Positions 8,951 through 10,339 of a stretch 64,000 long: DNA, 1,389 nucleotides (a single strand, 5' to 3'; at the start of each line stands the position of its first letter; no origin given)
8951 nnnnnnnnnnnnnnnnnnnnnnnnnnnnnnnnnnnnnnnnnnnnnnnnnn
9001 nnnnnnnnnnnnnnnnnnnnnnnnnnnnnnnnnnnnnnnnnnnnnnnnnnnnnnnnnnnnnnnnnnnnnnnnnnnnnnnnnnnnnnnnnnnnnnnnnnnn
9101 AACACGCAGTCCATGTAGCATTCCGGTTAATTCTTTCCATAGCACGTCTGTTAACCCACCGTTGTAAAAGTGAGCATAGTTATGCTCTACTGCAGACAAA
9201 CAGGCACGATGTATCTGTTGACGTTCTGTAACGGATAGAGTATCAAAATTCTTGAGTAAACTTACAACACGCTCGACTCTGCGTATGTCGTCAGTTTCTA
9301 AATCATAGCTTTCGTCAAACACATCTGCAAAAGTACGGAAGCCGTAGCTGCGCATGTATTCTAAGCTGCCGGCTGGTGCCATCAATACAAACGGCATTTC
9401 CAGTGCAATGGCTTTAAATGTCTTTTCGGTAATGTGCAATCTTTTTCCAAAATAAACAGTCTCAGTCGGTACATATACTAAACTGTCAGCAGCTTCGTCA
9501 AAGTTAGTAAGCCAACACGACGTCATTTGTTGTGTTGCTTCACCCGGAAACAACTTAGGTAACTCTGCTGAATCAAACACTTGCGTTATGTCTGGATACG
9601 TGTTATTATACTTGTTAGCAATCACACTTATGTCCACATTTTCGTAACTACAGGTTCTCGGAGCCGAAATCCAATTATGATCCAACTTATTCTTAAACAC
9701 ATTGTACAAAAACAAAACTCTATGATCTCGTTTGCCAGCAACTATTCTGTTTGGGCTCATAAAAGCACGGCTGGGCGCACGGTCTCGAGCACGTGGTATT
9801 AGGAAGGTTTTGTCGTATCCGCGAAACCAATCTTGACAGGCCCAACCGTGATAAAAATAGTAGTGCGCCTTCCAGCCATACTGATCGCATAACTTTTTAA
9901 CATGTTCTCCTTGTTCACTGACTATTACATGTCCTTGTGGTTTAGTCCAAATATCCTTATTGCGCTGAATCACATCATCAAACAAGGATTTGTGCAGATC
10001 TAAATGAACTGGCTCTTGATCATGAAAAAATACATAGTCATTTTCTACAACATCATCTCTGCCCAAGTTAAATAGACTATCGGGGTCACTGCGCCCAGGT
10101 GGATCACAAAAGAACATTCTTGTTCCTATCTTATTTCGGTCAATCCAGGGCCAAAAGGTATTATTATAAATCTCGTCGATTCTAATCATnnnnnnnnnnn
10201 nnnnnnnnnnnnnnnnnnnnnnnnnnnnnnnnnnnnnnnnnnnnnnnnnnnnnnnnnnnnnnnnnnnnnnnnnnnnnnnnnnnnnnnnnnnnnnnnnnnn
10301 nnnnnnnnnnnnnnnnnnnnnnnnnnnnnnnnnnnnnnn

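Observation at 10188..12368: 726-aa protein built from repeated ~55-aa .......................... modules with a very recent internal DNA duplication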

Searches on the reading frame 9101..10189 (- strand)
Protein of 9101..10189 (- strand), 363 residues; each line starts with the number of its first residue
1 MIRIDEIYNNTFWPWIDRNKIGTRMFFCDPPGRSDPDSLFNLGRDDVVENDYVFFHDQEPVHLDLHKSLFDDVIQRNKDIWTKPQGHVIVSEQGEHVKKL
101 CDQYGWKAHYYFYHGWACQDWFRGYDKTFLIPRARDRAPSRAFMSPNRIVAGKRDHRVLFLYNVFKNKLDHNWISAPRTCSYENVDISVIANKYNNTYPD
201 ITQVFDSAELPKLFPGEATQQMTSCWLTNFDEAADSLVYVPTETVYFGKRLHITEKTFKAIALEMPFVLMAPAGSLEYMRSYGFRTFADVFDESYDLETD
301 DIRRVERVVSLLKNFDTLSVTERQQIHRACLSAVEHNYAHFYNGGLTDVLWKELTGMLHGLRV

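Call 3: search_protein_families(library=pfam, proteins=[window:9101-10189:-], max_evalue=1)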
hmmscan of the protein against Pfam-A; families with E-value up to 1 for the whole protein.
window:9101-10189:- (363 aa): 1 family
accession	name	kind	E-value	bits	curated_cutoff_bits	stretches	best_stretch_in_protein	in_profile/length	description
PF00674.25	DUP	-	0.02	15.5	23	1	100-124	68-92/102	DUP family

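Call 7: search_protein_families(library=phrogs, proteins=[window:9101-10189:-], max_evalue=0.01)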
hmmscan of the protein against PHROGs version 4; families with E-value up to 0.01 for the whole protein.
window:9101-10189:- (363 aa): 0 families

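Call 12: search_protein_families(library=ncbifam, proteins=[window:9101-10189:-], max_evalue=1)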
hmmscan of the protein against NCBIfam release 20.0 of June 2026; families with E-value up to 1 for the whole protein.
window:9101-10189:- (363 aa): 0 families

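Call 93: find_homologous_proteins(query=window:9101-10189:-, max_evalue=0.001)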
Query window:9101-10189:- (363 aa): 3237 proteins with E <= 0.001 among 4004 candidates; the best 120 are listed.
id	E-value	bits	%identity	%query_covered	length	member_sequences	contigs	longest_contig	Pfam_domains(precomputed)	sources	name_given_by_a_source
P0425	3.7e-238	808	93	100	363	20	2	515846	-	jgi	jgi:hypothetical protein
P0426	9.8e-228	773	88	100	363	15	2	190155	-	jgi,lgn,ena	jgi:hypothetical protein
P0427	1.7e-223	759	86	100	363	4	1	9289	-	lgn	-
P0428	1.9e-221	753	85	100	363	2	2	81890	-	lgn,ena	-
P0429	3.5e-221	752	85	100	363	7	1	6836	-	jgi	jgi:hypothetical protein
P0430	9.2e-221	750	85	100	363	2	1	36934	-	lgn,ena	-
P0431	2.6e-220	749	84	100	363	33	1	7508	-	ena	-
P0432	2.0e-218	743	84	100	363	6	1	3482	-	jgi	jgi:hypothetical protein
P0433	2.0e-217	739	84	100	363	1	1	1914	-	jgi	jgi:hypothetical protein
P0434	2.1e-216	736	83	100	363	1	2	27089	-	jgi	jgi:hypothetical protein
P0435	8.5e-216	734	83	100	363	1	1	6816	-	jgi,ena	jgi:hypothetical protein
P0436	9.0e-214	727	82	100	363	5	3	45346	-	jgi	jgi:hypothetical protein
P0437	8.8e-212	721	81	99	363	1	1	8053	-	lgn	-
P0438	8.2e-211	718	81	100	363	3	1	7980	-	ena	-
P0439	1.5e-207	707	81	100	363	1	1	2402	-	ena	-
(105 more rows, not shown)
